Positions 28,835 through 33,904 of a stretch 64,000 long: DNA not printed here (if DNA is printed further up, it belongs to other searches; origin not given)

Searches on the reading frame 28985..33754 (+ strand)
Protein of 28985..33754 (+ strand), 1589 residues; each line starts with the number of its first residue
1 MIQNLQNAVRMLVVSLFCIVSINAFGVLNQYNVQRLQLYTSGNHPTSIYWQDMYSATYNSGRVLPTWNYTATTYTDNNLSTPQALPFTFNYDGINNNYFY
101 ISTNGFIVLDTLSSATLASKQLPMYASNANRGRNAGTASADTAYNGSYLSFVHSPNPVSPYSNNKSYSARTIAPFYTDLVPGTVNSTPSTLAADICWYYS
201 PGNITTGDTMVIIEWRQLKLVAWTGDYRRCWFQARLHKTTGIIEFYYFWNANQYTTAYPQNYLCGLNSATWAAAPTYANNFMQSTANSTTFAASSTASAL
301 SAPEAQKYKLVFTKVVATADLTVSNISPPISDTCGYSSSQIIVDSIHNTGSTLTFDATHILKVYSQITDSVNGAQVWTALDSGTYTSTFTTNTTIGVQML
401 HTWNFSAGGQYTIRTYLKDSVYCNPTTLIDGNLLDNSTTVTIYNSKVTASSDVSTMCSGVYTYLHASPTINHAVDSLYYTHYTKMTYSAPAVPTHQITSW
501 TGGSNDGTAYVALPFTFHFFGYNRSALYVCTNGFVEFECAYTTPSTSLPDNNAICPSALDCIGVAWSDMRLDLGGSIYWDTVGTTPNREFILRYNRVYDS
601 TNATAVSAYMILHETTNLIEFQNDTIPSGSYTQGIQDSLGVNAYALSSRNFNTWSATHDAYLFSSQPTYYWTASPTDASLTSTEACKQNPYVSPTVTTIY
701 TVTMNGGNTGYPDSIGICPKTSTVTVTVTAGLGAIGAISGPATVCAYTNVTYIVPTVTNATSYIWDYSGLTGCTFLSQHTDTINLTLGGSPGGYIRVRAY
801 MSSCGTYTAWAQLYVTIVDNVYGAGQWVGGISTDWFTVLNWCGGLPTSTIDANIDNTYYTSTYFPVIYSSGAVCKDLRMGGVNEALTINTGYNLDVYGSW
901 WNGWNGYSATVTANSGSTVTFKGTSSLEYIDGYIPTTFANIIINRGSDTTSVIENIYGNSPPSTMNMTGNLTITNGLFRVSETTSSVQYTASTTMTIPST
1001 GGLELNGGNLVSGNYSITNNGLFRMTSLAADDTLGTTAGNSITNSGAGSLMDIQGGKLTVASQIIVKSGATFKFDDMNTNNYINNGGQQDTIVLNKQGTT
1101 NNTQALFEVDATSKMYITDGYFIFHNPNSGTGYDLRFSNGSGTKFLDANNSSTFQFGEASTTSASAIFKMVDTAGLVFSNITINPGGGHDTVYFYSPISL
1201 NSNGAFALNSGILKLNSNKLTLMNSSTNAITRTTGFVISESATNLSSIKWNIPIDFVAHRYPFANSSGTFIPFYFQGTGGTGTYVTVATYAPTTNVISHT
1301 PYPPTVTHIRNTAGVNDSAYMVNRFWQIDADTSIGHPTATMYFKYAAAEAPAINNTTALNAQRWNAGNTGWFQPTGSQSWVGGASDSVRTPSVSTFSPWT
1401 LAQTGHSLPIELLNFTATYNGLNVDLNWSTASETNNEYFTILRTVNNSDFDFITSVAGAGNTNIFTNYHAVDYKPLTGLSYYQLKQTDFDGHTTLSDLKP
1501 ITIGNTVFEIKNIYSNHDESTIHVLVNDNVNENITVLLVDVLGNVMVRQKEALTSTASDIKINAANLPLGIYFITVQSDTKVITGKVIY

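Call 6: search_protein_families(library=pfam, proteins=[window:28985-33754:+])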
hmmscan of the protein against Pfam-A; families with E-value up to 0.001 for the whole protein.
window:28985-33754:+ (1589 aa): 2 families
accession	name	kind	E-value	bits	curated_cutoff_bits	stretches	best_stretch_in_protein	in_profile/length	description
PF19408.5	PKD_6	-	1.1e-10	42.1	25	1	735-809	5-77/82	PKD-like domain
PF18962.6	Por_Secre_tail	-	4.2e-07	30.6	27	1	1520-1588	8-74/75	Secretion system C-terminal sorting domain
